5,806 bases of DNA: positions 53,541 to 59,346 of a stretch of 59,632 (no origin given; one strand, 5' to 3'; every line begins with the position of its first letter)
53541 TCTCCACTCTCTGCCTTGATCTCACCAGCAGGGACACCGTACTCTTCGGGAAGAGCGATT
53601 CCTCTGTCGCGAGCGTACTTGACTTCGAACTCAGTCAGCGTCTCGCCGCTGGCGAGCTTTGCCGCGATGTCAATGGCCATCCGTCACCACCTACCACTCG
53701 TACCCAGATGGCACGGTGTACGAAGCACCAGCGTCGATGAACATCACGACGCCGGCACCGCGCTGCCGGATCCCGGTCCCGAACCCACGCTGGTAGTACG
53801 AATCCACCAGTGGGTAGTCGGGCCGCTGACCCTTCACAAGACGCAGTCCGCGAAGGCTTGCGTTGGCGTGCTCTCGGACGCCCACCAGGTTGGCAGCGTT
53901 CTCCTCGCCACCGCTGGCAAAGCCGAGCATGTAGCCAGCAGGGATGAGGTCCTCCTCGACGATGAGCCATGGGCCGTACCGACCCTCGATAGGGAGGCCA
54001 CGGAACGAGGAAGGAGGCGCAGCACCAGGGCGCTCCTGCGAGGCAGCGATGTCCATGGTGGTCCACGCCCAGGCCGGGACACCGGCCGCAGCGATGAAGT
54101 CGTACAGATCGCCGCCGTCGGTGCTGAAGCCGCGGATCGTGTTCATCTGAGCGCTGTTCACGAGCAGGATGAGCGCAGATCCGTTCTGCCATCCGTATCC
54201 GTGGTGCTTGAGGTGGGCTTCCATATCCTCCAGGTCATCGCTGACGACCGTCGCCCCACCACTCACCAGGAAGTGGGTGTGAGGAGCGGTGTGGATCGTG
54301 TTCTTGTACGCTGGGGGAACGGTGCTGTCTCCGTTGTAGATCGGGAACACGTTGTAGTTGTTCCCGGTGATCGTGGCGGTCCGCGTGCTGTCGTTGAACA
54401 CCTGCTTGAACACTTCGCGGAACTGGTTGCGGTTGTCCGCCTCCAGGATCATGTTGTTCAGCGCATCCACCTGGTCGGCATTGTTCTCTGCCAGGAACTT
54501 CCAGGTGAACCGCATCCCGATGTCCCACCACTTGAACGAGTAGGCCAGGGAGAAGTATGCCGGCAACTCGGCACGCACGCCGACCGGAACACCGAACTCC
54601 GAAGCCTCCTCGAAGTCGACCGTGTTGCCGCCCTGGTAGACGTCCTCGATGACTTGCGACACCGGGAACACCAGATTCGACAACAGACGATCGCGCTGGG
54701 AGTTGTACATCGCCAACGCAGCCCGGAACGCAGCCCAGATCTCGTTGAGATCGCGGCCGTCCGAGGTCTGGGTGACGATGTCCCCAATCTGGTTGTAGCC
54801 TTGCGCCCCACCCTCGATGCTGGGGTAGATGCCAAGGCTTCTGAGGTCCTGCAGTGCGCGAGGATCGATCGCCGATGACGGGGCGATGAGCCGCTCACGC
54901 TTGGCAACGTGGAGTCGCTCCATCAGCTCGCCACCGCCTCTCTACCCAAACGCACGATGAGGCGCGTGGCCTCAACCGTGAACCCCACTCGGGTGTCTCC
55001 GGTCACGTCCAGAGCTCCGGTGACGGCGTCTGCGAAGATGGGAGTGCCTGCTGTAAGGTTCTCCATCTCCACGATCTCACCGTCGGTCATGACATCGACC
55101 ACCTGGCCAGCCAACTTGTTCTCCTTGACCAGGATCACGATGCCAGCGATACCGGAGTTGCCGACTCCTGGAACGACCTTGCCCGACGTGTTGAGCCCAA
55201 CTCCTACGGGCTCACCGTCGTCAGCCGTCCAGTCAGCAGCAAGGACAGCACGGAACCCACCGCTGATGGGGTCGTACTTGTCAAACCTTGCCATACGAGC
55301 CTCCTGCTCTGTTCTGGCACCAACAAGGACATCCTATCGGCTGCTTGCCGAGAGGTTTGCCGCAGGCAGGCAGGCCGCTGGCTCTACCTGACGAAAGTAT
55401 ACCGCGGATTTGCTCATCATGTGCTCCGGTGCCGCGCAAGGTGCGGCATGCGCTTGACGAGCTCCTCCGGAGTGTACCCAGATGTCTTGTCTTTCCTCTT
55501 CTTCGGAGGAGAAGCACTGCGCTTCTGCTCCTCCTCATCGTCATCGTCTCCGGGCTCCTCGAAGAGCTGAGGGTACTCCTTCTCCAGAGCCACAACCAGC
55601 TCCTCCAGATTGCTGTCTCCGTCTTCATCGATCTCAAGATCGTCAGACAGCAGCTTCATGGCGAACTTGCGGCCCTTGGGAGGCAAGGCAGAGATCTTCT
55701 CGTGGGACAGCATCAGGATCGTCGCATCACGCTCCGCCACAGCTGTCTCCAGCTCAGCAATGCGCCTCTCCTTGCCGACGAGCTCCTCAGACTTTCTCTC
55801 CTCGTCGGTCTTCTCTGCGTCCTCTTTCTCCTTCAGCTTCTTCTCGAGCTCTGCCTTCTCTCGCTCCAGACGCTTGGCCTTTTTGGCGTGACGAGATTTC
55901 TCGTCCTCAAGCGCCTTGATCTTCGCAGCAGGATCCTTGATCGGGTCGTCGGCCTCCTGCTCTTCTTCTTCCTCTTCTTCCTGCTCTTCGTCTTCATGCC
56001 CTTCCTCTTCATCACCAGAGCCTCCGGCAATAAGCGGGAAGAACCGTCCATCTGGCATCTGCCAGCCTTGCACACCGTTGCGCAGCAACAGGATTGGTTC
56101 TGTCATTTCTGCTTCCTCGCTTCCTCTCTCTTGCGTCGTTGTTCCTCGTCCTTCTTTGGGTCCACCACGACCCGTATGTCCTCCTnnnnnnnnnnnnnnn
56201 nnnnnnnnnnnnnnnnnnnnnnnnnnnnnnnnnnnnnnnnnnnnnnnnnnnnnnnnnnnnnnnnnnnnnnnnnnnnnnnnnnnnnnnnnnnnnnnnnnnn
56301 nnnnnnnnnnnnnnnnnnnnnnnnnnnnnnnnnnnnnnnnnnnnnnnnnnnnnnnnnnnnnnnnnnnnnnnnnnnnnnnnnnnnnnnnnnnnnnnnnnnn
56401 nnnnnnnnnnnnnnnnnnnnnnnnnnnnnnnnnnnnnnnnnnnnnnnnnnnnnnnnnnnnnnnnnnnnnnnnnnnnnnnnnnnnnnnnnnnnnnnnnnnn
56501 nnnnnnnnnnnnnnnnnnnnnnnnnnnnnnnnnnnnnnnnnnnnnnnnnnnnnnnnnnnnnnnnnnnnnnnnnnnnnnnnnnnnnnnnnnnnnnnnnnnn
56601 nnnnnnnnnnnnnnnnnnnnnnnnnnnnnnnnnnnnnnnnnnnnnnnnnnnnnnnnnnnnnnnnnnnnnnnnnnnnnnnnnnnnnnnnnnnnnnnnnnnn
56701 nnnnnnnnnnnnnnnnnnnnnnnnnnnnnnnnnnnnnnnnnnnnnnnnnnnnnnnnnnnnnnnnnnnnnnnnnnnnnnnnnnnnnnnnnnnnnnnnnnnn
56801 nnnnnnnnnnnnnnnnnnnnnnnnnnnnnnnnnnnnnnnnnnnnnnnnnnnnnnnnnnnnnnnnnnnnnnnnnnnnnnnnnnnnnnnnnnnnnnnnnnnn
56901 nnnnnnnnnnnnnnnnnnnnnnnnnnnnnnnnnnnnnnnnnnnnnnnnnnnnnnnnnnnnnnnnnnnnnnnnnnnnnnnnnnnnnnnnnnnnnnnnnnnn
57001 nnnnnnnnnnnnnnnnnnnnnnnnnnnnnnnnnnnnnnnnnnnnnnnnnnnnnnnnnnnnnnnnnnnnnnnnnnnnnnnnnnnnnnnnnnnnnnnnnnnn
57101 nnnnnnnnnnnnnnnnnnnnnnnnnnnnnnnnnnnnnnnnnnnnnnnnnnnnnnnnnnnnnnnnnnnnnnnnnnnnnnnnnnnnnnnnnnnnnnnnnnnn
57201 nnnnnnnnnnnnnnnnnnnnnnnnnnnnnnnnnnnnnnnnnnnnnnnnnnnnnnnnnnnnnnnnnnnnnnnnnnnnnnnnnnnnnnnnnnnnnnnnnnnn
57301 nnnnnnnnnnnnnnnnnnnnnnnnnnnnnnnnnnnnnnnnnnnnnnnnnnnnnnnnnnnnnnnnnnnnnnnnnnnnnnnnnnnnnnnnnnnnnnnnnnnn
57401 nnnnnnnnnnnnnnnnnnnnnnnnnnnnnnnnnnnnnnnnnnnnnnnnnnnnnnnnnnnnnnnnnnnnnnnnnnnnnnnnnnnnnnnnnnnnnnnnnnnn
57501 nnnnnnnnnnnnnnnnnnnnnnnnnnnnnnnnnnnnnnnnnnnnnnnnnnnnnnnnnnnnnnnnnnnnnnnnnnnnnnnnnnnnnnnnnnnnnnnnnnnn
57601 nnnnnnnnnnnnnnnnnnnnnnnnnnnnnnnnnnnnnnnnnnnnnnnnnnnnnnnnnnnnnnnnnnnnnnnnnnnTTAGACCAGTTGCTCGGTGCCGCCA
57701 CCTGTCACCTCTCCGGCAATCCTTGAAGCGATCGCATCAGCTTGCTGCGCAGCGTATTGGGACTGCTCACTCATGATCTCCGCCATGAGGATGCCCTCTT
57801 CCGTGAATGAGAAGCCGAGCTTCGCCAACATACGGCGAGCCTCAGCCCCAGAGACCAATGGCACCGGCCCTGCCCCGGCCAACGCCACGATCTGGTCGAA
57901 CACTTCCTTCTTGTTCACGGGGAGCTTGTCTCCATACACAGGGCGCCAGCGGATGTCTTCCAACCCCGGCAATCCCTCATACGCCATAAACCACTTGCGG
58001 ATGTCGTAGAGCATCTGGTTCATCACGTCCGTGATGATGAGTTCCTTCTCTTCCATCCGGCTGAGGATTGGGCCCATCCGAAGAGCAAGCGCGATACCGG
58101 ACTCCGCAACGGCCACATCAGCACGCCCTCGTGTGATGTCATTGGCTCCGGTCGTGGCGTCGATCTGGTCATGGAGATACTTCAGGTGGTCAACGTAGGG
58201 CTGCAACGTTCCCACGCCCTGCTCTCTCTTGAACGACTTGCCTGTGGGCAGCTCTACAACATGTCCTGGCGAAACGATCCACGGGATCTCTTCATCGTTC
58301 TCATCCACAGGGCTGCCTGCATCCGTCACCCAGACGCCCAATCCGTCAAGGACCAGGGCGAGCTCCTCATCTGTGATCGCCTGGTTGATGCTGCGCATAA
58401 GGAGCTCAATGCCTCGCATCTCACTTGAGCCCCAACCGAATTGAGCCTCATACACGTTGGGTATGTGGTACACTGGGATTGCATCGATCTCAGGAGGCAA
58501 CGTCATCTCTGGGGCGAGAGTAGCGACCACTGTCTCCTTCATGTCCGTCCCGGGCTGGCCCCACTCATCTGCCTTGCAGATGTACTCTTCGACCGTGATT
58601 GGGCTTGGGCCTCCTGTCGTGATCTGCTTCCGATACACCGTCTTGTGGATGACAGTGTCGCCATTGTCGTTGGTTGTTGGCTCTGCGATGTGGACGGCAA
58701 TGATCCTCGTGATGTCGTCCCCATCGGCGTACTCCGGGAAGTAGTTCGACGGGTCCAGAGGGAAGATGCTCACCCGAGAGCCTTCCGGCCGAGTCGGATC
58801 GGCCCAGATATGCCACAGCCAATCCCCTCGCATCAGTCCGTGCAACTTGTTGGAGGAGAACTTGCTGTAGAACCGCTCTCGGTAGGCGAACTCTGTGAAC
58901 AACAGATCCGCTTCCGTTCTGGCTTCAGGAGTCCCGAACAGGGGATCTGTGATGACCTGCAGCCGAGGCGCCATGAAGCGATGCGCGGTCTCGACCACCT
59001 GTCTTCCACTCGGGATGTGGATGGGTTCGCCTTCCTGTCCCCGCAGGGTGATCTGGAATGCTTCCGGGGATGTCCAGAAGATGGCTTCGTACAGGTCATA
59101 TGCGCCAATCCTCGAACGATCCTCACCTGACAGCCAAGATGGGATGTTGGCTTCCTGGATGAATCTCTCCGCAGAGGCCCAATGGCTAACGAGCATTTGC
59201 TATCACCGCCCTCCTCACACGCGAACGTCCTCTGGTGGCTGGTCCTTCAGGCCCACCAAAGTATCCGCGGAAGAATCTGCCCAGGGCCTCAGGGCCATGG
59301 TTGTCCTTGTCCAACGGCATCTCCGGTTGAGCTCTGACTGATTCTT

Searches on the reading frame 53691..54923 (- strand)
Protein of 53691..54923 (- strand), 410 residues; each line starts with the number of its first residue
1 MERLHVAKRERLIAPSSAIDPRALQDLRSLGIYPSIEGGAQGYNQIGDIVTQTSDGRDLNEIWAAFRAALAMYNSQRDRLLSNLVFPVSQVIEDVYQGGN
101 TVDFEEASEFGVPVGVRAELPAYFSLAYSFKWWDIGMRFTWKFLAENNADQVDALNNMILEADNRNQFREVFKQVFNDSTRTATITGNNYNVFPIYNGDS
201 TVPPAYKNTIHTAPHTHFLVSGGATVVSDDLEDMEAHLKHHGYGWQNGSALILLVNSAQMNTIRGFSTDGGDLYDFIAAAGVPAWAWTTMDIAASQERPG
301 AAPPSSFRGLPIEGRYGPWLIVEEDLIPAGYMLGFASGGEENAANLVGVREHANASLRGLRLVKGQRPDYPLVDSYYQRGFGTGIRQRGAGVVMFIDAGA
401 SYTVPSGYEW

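Call 24: search_protein_families(library=phrogs, proteins=[window:53691-54923:-], max_evalue=0.001)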
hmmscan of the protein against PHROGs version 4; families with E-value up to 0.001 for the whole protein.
window:53691-54923:- (410 aa): 1 family
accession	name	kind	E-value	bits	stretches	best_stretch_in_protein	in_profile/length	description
phrog_3990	-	head and packaging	2.1e-117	393.5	1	38-408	15-383/390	major head protein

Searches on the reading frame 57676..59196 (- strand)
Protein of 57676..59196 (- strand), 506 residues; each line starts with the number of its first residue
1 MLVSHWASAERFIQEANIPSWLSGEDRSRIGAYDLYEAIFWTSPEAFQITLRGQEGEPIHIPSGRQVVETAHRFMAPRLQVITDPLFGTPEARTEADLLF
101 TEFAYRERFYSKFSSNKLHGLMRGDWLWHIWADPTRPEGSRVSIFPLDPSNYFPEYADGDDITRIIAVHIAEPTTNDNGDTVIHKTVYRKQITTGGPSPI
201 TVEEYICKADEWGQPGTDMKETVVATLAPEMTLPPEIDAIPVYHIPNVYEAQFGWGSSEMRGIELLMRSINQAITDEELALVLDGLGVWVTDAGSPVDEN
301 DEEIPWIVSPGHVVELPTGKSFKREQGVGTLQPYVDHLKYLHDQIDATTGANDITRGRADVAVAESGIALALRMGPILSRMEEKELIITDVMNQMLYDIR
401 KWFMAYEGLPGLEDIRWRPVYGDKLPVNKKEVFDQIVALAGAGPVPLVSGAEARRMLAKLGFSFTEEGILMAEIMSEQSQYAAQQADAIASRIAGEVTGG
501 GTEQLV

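Call 10: search_protein_families(library=phrogs, proteins=[window:57676-59196:-], max_evalue=0.001)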
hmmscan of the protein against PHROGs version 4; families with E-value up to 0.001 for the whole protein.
window:57676-59196:- (506 aa): 1 family
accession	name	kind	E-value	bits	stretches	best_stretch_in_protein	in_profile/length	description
phrog_64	-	head and packaging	2e-22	80.4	1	59-488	124-505/547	portal protein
